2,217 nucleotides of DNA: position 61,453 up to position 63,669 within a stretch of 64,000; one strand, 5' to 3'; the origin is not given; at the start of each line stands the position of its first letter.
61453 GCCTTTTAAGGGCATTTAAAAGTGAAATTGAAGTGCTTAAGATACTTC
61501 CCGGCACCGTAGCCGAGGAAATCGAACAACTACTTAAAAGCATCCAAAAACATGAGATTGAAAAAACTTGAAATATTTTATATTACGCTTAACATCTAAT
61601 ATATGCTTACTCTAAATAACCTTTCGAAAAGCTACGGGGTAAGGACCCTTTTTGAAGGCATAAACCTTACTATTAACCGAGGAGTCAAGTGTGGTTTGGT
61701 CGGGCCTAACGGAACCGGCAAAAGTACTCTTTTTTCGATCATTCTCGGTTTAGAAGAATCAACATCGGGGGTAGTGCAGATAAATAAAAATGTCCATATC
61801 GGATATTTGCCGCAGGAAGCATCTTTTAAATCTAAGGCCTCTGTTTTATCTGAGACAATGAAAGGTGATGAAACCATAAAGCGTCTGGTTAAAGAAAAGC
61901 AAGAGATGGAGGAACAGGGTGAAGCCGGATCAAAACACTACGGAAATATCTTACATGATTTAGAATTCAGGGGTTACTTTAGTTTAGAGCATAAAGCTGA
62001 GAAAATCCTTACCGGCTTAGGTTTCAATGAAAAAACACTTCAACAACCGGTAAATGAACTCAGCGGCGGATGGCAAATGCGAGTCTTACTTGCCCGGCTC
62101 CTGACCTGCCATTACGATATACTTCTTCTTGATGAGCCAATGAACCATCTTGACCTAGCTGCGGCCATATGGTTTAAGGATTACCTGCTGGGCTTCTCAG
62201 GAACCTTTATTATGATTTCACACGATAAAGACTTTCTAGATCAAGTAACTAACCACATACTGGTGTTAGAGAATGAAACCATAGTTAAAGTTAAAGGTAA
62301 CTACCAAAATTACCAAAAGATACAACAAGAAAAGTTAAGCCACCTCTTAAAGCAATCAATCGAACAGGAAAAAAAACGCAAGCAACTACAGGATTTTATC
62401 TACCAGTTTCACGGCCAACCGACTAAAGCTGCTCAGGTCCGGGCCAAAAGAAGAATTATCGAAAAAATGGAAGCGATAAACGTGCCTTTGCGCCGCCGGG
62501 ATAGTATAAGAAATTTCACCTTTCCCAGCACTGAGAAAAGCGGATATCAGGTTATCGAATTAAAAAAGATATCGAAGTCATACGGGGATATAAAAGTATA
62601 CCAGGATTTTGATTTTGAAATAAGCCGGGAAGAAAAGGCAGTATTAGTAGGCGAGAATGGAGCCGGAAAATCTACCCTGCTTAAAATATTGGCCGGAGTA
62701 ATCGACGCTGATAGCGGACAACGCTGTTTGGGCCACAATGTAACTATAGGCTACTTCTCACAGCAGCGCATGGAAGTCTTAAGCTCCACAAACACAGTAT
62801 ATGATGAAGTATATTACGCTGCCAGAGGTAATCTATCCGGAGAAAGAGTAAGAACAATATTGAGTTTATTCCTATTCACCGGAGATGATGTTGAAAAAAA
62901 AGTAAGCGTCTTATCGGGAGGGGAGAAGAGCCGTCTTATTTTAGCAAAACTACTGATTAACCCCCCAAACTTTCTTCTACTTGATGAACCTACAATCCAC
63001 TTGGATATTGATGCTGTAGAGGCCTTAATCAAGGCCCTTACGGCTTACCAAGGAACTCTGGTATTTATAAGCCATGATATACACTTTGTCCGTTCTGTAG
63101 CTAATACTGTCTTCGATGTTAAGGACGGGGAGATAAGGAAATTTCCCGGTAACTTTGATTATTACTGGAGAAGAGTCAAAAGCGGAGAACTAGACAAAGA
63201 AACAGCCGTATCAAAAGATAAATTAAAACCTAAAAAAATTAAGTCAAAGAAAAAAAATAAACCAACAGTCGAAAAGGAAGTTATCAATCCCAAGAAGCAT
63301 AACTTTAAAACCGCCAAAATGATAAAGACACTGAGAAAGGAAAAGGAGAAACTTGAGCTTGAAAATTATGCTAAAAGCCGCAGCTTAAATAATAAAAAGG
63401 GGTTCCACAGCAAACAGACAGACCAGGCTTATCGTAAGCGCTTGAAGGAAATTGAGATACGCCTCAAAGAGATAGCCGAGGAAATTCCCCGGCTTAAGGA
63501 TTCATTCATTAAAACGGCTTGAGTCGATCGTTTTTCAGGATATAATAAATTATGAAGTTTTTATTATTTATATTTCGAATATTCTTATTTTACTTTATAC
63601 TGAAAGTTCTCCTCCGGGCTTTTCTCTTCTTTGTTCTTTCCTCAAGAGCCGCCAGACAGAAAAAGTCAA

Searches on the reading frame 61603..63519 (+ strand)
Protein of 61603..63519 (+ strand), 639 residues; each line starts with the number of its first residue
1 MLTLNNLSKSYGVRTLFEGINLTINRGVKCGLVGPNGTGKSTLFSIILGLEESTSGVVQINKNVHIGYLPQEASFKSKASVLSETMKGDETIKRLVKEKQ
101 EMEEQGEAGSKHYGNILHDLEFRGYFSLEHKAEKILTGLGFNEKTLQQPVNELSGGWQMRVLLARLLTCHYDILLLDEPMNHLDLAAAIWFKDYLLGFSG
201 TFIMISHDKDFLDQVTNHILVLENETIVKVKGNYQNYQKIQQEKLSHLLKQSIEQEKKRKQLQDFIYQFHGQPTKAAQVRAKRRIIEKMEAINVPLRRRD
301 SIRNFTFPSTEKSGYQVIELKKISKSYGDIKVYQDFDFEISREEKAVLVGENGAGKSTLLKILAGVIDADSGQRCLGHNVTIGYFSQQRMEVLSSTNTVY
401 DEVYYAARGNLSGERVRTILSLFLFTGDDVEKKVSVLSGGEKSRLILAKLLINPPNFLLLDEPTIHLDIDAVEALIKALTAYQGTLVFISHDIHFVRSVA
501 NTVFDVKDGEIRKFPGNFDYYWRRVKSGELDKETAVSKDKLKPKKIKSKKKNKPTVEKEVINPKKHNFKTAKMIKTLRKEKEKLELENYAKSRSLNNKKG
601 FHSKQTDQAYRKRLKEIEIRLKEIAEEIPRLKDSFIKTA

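Call 21: search_protein_families(library=pfam, proteins=[window:61603-63519:+], max_evalue=0.001)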
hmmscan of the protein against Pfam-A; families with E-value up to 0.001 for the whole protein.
window:61603-63519:+ (639 aa): 11 families
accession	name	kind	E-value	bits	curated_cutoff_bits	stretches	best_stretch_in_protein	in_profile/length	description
PF00005.33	ABC_tran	-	1.7e-50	171.6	25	2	18-181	2-137/137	ABC transporter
PF13304.12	AAA_21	-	1.1e-13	52.4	27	1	346-435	2-89/304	AAA domain, putative AbiEii toxin, Type IV TA system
PF12848.13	ABC_tran_Xtn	-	8.6e-13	48.6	25.9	1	222-300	3-81/85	ABC transporter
PF02463.25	SMC_N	-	4.2e-10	39.9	40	1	23-223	21-213/220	RecF/RecN/SMC N terminal domain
PF13555.12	AAA_29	-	7.2e-09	35.7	27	1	333-360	12-39/61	P-loop containing region of AAA domain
PF13604.12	AAA_30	-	9.8e-06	25.9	27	0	343-489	18-122/191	AAA domain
PF19263.5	DUF5906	-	0.00015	22.9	27.6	0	32-108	1-86/114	Family of unknown function (DUF5906)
PF03193.22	RsgA_GTPase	-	0.00021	21.6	30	0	312-367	81-130/174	RsgA GTPase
PF07728.20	AAA_5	-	0.00023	21.6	22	0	347-381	3-37/139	AAA domain (dynein-related subfamily)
PF13191.12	AAA_16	-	0.00027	21.9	32.6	0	344-370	25-51/167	AAA ATPase domain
PF13401.12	AAA_22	-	0.0003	21.5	27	0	346-368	8-30/130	AAA domain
